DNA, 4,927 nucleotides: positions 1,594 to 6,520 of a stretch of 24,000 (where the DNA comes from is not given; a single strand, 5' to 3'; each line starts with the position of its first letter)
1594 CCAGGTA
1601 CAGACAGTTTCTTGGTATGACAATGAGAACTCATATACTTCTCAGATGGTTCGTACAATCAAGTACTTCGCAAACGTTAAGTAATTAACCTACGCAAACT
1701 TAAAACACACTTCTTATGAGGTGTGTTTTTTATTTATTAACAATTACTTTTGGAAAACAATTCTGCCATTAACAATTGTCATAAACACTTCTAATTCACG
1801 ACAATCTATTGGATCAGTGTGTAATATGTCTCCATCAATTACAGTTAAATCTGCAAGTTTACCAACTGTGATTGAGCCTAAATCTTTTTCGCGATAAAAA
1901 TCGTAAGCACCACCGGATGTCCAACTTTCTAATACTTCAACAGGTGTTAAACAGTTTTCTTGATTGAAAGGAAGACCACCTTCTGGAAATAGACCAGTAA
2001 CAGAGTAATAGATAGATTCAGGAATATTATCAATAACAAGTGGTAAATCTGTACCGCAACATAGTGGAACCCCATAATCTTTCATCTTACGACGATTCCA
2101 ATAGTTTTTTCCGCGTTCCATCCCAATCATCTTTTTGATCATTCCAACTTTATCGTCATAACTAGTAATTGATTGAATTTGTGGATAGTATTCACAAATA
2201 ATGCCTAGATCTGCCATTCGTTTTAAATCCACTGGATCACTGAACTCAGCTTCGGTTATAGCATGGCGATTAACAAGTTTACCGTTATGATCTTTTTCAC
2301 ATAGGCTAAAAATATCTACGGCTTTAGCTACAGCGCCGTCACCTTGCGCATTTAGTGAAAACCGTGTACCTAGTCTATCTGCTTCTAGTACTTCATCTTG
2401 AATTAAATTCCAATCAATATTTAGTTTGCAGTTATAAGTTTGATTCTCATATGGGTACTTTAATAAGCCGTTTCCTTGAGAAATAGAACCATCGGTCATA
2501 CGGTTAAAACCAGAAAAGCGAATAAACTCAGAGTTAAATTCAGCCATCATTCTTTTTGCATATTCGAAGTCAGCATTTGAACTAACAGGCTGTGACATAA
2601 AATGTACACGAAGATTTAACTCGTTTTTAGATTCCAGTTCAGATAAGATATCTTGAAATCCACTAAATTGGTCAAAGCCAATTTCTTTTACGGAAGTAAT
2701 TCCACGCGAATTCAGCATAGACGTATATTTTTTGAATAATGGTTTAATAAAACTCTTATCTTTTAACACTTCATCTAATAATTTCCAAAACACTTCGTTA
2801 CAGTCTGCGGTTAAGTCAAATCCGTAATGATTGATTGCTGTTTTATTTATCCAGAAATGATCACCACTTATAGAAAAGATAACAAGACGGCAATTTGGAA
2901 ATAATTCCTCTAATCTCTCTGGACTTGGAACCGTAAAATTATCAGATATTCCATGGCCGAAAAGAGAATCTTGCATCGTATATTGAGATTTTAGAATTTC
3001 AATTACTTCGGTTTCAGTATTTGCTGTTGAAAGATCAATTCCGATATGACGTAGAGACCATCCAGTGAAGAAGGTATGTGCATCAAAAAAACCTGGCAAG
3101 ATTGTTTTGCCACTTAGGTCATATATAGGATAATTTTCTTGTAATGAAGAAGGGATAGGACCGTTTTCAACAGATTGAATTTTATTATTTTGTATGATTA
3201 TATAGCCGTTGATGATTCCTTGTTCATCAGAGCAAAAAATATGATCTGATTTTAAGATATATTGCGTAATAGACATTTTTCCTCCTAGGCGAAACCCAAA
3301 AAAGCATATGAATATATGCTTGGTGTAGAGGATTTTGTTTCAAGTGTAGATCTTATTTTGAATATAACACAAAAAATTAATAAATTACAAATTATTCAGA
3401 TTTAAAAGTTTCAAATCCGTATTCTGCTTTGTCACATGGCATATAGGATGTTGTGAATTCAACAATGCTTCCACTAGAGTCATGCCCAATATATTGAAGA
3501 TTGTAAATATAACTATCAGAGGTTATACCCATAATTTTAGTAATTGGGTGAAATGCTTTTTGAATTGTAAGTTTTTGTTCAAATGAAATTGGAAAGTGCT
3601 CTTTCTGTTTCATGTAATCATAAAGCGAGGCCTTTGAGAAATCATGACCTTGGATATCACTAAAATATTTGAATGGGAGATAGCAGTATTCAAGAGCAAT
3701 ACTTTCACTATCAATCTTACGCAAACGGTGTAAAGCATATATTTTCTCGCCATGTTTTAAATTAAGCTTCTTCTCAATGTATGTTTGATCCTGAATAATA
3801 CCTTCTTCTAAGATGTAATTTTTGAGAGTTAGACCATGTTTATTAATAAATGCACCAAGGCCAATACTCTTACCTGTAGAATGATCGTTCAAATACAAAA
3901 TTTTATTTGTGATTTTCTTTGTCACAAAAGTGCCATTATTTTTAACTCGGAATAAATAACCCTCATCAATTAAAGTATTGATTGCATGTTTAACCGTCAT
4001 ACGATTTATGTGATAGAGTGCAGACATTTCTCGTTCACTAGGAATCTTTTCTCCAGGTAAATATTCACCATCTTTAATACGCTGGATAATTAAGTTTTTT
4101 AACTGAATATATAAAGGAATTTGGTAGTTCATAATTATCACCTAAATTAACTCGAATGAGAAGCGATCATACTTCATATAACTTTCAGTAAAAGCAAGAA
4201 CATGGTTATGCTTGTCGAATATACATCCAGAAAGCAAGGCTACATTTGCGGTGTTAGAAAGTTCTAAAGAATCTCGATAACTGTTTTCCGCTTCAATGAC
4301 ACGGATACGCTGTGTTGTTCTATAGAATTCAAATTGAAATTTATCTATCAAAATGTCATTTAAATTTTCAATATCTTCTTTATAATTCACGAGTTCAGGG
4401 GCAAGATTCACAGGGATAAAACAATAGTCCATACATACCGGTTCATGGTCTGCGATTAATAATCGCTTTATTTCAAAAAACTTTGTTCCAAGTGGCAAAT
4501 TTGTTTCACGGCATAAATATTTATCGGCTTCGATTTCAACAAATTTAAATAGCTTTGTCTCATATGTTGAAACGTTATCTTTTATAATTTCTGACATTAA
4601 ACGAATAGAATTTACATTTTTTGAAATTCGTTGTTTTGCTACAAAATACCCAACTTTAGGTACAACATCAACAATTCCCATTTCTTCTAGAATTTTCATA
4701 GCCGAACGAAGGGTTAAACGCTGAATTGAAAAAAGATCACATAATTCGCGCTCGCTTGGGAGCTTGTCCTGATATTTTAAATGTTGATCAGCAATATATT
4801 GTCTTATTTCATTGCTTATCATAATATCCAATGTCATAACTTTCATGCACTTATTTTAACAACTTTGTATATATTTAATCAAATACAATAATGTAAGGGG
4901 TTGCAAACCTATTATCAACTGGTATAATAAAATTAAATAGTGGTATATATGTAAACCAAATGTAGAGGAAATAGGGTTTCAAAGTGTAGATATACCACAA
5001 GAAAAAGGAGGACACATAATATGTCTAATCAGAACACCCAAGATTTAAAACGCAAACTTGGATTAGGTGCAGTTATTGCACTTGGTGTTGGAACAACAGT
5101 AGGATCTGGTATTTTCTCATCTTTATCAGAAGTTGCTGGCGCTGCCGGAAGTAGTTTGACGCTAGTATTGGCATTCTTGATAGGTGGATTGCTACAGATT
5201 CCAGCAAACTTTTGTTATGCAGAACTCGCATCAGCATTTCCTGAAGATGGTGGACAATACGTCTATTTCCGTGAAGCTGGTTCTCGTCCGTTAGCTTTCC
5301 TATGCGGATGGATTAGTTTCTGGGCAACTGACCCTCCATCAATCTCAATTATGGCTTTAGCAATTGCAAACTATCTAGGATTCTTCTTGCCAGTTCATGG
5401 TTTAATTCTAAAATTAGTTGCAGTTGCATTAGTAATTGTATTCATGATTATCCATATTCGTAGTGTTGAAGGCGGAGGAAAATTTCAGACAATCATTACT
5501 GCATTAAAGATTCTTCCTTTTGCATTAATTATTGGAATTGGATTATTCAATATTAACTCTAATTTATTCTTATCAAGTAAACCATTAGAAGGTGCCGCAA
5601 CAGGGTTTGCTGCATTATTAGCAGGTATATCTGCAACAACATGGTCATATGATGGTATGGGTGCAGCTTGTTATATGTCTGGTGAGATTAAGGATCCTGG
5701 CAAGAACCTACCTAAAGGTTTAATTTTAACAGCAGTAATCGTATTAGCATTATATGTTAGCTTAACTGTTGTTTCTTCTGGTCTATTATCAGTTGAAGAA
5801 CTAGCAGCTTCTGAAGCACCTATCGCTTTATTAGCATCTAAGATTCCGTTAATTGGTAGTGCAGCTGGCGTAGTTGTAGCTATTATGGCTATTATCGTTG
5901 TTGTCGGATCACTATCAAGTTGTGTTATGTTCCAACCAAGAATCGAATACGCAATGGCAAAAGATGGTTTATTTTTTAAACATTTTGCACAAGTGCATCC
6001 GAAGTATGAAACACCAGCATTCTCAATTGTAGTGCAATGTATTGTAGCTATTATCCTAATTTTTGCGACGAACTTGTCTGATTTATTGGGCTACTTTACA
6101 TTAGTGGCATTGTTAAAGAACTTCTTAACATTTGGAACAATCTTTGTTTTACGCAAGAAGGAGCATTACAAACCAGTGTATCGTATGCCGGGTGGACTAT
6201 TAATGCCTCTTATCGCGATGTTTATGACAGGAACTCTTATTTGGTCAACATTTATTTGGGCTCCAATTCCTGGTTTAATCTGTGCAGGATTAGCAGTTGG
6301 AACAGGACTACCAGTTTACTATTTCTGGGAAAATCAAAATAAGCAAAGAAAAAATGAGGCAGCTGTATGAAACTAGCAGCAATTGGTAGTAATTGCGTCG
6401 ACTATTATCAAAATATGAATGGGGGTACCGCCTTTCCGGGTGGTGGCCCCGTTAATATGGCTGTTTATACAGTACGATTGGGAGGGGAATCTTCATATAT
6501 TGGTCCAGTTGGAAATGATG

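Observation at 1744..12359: Expanded frl-type Amadori (fructosamine) island with four extra enzymes and two regulators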

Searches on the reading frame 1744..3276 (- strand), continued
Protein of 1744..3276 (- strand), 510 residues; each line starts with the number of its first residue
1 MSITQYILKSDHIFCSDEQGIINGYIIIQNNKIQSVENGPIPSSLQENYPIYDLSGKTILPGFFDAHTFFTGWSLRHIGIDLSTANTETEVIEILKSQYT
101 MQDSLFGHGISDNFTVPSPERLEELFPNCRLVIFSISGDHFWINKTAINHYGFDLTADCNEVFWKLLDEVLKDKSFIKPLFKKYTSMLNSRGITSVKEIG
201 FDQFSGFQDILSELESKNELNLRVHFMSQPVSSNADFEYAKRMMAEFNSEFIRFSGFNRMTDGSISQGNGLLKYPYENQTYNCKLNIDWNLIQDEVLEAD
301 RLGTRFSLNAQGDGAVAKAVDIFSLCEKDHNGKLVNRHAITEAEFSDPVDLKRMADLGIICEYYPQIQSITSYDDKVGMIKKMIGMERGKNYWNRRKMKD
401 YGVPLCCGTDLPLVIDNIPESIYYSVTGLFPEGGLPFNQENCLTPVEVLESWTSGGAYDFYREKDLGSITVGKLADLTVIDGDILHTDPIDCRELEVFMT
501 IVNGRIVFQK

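Call 89: predict_structure(alignment_id=A3)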
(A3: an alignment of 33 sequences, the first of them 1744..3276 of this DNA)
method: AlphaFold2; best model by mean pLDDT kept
length: 510 residues; sequences in the alignment: 33
mean_pLDDT: 87.5   pTM: 0.87
mean pLDDT of the five models: 87.5, 86.6, 86.5, 85.8, 84.7
residues with pLDDT >= 90: 248; 70-90: 236; 50-70: 24; < 50: 2
segments of 3 or more residues with pLDDT < 50: none
pLDDT, mean of each block of 10 residues (from residue 1): 79 79 93 94 89 96 84 81 90 87 85 84 92 87 93 84 77 85 93 82 67 91 85 81 87 88 77 83 84 96 92 94 97 94 90 96 80 87 85 90 89 81 91 88 91 81 87 95 93 94 94
secondary structure, 60 per line:
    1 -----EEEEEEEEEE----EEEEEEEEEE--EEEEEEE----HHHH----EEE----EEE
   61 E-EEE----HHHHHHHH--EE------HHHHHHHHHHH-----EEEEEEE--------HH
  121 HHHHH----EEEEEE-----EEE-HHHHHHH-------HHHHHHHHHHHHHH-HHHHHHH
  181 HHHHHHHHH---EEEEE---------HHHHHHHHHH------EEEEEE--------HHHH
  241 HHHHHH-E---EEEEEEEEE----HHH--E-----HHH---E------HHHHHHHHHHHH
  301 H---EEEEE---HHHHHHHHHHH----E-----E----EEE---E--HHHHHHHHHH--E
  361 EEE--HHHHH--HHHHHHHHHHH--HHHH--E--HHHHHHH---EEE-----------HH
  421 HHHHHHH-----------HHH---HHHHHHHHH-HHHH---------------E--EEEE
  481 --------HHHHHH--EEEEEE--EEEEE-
elements in order: E6-15 E20-29 E32-38 H43-46 E51-53 E58-61 E63-65 H70-77 H88-98 E104-110 H119-125 E130-135 E141-143 H145-151 H159-172 H174-189 E193-197 H207-216 E223-228 H237-246 E252-260 H289-301 E305-309 H313-323 E339-341 H348-357 E360-363 H366-370 H373-383 H386-389 H395-401 E405-407 H419-427 H445-453 H455-458 E477-480 H489-494 E497-502 E505-509

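Call 91: fold_search(model_id=the predicted structure, library=pdb)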
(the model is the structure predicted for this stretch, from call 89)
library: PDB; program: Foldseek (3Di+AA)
matches with E <= 10: 1256; with E <= 0.001: 339
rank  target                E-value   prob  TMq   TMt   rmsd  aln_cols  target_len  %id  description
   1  3igh                  2.0e-24  1.00  0.72  0.75   5.1       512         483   19  Crystal structure of an uncharacterized metal-dependent hydrolase from pyrococcus horikoshii ot3 (released 2009-08-04)
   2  3icj                  6.7e-24  1.00  0.70  0.76   4.7       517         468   20  Crystal structure of an uncharacterized metal-dependent hydrolase from pyrococcus furiosus (released 2009-07-28)
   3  3mtw                  1.5e-15  1.00  0.55  0.68   6.0       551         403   13  Crystal structure of L-Lysine, L-Arginine carboxypeptidase Cc2672 from Caulobacter Crescentus CB15 complexed with N-meth (released 2010-07-28)
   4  1p1m                  3.3e-15  1.00  0.54  0.66   7.3       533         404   14  Structure of Thermotoga maritima amidohydrolase TM0936 bound to Ni and methionine (released 2003-04-29)
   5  3mkv_B                5.9e-15  1.00  0.53  0.64   7.5       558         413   16  Crystal structure of amidohydrolase eaj56179 (released 2010-04-28)
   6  2qs8_B                7.4e-15  1.00  0.52  0.65   8.3       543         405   15  Crystal structure of a Xaa-Pro dipeptidase with bound methionine in the active site (released 2007-08-21)
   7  2qs8_A                9.3e-15  1.00  0.54  0.66   7.7       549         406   15  Crystal structure of a Xaa-Pro dipeptidase with bound methionine in the active site (released 2007-08-21)
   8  3feq_C                9.3e-15  1.00  0.52  0.64   7.8       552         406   15  Crystal structure of uncharacterized protein eah89906 (released 2008-12-16)
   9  3feq_A                1.2e-14  1.00  0.54  0.66   7.5       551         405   15  Crystal structure of uncharacterized protein eah89906 (released 2008-12-16)
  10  1j6p                  1.3e-14  1.00  0.54  0.67   7.5       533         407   14  Crystal structure of Metal-dependent hydrolase of cytosinedemaniase/chlorohydrolase family (TM0936) from Thermotoga mari (released 2002-10-30)
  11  3n2c_A                2.1e-14  1.00  0.52  0.64   7.7       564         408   15  Crystal structure of prolidase eah89906 complexed with n-methylphosphonate-l-proline (released 2010-06-02)
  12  4gbd_A                2.5e-14  1.00  0.56  0.65   6.8       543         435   13  Crystal Structure Of Adenosine Deaminase From Pseudomonas Aeruginosa Pao1 with bound Zn and methylthio-coformycin (released 2013-06-12)
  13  3be7_C                2.6e-14  1.00  0.53  0.67   7.3       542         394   12  Crystal structure of Zn-dependent arginine carboxypeptidase (released 2007-11-27)
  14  3mkv_A                2.8e-14  1.00  0.55  0.66   7.3       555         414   15  Crystal structure of amidohydrolase eaj56179 (released 2010-04-28)
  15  5hmd_B                3.1e-14  1.00  0.56  0.62   7.7       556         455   12  Crystal structure of triazine hydrolase variant (Y215H/E241Q) (released 2016-11-02)
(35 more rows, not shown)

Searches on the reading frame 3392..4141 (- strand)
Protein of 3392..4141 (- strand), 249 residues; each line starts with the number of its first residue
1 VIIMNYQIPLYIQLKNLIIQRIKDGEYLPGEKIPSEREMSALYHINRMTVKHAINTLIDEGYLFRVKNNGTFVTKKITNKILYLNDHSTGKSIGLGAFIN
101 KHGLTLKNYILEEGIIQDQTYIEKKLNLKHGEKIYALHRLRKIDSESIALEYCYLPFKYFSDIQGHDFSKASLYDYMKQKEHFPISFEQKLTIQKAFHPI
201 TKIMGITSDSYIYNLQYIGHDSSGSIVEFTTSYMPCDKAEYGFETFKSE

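Call 3: search_protein_families(library=pfam, proteins=[window:3392-4141:-])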
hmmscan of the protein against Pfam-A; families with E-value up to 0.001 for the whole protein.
window:3392-4141:- (249 aa): 2 families
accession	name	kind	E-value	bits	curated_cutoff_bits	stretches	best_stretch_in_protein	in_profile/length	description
PF07702.18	UTRA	-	8.5e-21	74.7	23.8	1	103-238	3-139/141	UTRA domain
PF00392.27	GntR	-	7.6e-18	64.4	27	1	11-73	2-64/64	Bacterial regulatory proteins, gntR family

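Call 4: search_protein_families(library=ncbifam, proteins=[window:3392-4141:-])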
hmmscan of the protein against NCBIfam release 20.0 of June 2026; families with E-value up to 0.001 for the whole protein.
window:3392-4141:- (249 aa): 26 families (the best 25 are shown)
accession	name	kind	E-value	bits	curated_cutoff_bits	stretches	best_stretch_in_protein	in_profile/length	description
NF008491.0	PRK11402.1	subfamily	8.2e-29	100.8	269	1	8-231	10-226/243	GntR family transcriptional regulator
NF041547.1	GntR_LSA1692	equivalog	2.2e-28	99.5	275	1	10-242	2-225/233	GntR family transcriptional regulator, LSA1692 subfamily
TIGR02404.1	trehalos_R_Bsub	equivalog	7.8e-24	84.6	211.95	1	17-239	8-225/233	trehalose operon repressor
TIGR02018.2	his_ut_repres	equivalog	2.6e-22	79.3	220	1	11-180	1-163/226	histidine utilization transcriptional repressor HutC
TIGR02325.1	C_P_lyase_phnF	equivalog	3e-21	76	156.8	1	9-244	8-237/238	phosphonate metabolism transcriptional regulator PhnF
TIGR03337.1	phnR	equivalog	5.4e-21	75.3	296.75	1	11-235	3-220/231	phosphonate utilization transcriptional regulator PhnR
NF007292.0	PRK09764.1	equivalog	1.8e-20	73.1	281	1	8-238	4-227/240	GntR family transcriptional regulator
NF052282.1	PLP_TF_PdxR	equivalog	5.9e-16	58.5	320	1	9-79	1-71/448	MocR-like pyridoxine biosynthesis transcription factor PdxR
NF011575.0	PRK14999.1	equivalog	1.3e-14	54.1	424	1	8-83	11-86/241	histidine utilization repressor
NF007486.0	PRK10079.1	equivalog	9.7e-13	48.4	363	1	25-244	27-240/241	phosphonate metabolism transcriptional regulator PhnF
NF047563.1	modulin_PmtR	equivalog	2.2e-10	40.6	200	1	5-76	8-79/125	PSM export ABC transporter transcriptional regulator PmtR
NF052441.1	TransRegRv0792c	equivalog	2.8e-09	36.6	400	1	7-159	14-156/260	Rv0792c family HTH-type transcriptional regulator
NF007001.0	PRK09464.1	equivalog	2.8e-08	33.7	330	1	20-80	21-81/254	pyruvate dehydrogenase complex transcriptional repressor PdhR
NF052286.1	ecto_TF_EhuR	exception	4.5e-08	32.1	480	1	6-95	8-98/458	MocR-like ectoine utilization transcription factor EhuR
NF052281.1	rhizopine_MocR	equivalog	4.9e-08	32.1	650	1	6-76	15-85/479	rhizopine catabolism transcriptional regulator MocR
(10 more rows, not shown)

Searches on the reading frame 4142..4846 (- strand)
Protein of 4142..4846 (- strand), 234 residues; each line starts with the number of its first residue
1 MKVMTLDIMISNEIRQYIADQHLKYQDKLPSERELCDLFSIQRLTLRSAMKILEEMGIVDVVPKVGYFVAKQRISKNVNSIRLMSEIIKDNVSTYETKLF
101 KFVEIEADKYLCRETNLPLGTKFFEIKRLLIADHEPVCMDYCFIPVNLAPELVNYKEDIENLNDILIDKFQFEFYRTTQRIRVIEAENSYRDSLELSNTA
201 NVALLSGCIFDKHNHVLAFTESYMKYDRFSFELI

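Call 3: search_protein_families(library=pfam, proteins=[window:4142-4846:-])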
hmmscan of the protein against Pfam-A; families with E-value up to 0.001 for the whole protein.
window:4142-4846:- (234 aa): 2 families
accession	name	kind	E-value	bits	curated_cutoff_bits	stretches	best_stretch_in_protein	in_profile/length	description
PF07702.18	UTRA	-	5.5e-17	62.3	23.8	1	94-229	5-140/141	UTRA domain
PF00392.27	GntR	-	1.9e-13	50.3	27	1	10-69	5-64/64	Bacterial regulatory proteins, gntR family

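Call 4: search_protein_families(library=ncbifam, proteins=[window:4142-4846:-])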
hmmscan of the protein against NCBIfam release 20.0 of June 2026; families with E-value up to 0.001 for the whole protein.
window:4142-4846:- (234 aa): 24 families
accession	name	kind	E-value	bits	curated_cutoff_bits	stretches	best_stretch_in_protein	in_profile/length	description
TIGR02325.1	C_P_lyase_phnF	equivalog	1.4e-24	86.9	156.8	1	10-223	13-226/238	phosphonate metabolism transcriptional regulator PhnF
TIGR02018.2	his_ut_repres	equivalog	2.8e-24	85.7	220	1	10-202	4-194/226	histidine utilization transcriptional repressor HutC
TIGR03337.1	phnR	equivalog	5e-24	85.3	296.75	1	9-232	5-227/231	phosphonate utilization transcriptional regulator PhnR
TIGR02404.1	trehalos_R_Bsub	equivalog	6.1e-22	78.4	211.95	1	10-231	5-227/233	trehalose operon repressor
NF041547.1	GntR_LSA1692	equivalog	5.1e-21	75.3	275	1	10-232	6-227/233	GntR family transcriptional regulator, LSA1692 subfamily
NF008491.0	PRK11402.1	subfamily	4.1e-20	72.3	269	1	11-231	17-236/243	GntR family transcriptional regulator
NF007292.0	PRK09764.1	equivalog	1.6e-17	63.5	281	1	9-234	9-233/240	GntR family transcriptional regulator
NF052441.1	TransRegRv0792c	equivalog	2.6e-14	53.1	400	1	10-232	21-243/260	Rv0792c family HTH-type transcriptional regulator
NF052282.1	PLP_TF_PdxR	equivalog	1.4e-12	47.5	320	1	9-85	5-77/448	MocR-like pyridoxine biosynthesis transcription factor PdxR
NF003011.0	PRK03837.1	subfamily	8e-10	38.7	260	1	7-62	15-70/241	transcriptional regulator NanR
NF007486.0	PRK10079.1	equivalog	3.9e-09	36.6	363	1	20-202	26-207/241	phosphonate metabolism transcriptional regulator PhnF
NF007442.0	PRK09990.1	equivalog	1.8e-07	30.8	301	1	10-77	15-82/256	transcriptional regulator GlcC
NF011575.0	PRK14999.1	equivalog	2.1e-07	30.5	424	1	10-139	17-146/241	histidine utilization repressor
NF007741.0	PRK10421.1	equivalog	3.8e-07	29.8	311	1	7-77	9-79/262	transcriptional regulator LldR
NF007588.0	PRK10225.1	equivalog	1.8e-06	27.5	442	1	11-81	15-85/257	Uxu operon transcriptional regulator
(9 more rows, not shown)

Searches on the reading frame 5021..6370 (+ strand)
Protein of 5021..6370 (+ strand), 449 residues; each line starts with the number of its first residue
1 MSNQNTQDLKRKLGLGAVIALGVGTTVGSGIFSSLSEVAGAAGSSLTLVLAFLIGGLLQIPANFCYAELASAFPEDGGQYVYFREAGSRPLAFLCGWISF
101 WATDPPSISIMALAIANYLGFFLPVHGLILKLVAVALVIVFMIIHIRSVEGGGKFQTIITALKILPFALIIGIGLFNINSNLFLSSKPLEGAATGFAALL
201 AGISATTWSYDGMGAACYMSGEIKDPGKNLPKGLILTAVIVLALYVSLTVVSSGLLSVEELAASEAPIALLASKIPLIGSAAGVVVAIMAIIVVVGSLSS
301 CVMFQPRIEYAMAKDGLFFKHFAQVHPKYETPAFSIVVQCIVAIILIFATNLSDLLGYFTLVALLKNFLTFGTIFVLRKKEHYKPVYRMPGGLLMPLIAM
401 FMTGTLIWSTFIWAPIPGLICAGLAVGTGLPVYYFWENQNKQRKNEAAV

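Call 3: search_protein_families(library=pfam, proteins=[window:5021-6370:+])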
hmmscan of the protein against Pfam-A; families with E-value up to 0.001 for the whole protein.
window:5021-6370:+ (449 aa): 2 families
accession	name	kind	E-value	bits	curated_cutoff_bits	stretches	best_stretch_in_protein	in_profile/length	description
PF13520.12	AA_permease_2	-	7.9e-57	193.5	27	1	13-409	1-403/427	Amino acid permease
PF00324.27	AA_permease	-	1.1e-37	130.3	24.6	1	19-443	3-467/470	Amino acid permease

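Call 4: search_protein_families(library=ncbifam, proteins=[window:5021-6370:+])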
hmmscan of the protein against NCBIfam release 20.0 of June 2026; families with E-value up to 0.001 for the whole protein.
window:5021-6370:+ (449 aa): 20 families
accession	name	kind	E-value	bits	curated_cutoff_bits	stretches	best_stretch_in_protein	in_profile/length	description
NF008466.1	PRK11357.1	equivalog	4.4e-170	566.4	800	1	5-445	2-444/446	fructoselysine/psicoselysine transporter FrlA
TIGR00909.1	2A0306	subfamily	4e-58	197.3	556.8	1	9-414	1-415/429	amino acid transporter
TIGR00911.1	2A0308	subfamily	5.8e-49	166.9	701.8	1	4-436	39-473/505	L-type amino acid transporter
NF053761.1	BrChAATpBcaP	equivalog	1.3e-43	149.7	690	1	3-440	14-455/460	branched-chain amino acid transporter BcaP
TIGR00905.1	2A0302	subfamily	4.8e-38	131.2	409.05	1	5-364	5-368/473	basic amino acid/polyamine antiporter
TIGR00908.1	2A0305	equivalog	9.6e-33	113.7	381.75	1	7-443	3-435/442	ethanolamine permease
TIGR00906.1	2A0303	subfamily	8e-30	103.8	681.7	2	132-382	167-431/602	cationic amino acid transport permease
NF007929.0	PRK10644.1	equivalog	1.4e-29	103.1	574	1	10-363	7-354/445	arginine/agmatine antiporter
TIGR03810.1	arg_ornith_anti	equivalog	2.6e-27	95.6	591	1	12-365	2-359/468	arginine-ornithine antiporter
NF007938.0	PRK10655.1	equivalog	3.8e-19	69.2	409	1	9-360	4-349/438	putrescine-ornithine antiporter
NF007754.0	PRK10435.1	equivalog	4.1e-19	68.9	585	1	11-369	5-364/443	cadaverine/lysine antiporter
NF008245.0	PRK11021.1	equivalog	8e-19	67.9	284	1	7-359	2-348/419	L-methionine/branched-chain amino acid transporter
TIGR04298.1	his_histam_anti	equivalog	3.4e-18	66.1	750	1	15-369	4-357/429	histidine-histamine antiporter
TIGR00907.1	2A0304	subfamily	2.9e-16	59.4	598.3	1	5-346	6-370/482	amino acid permease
NF040512.1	histam_anti_2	exception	9.6e-14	50.9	725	1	11-352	3-356/477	histidine-histamine antiporter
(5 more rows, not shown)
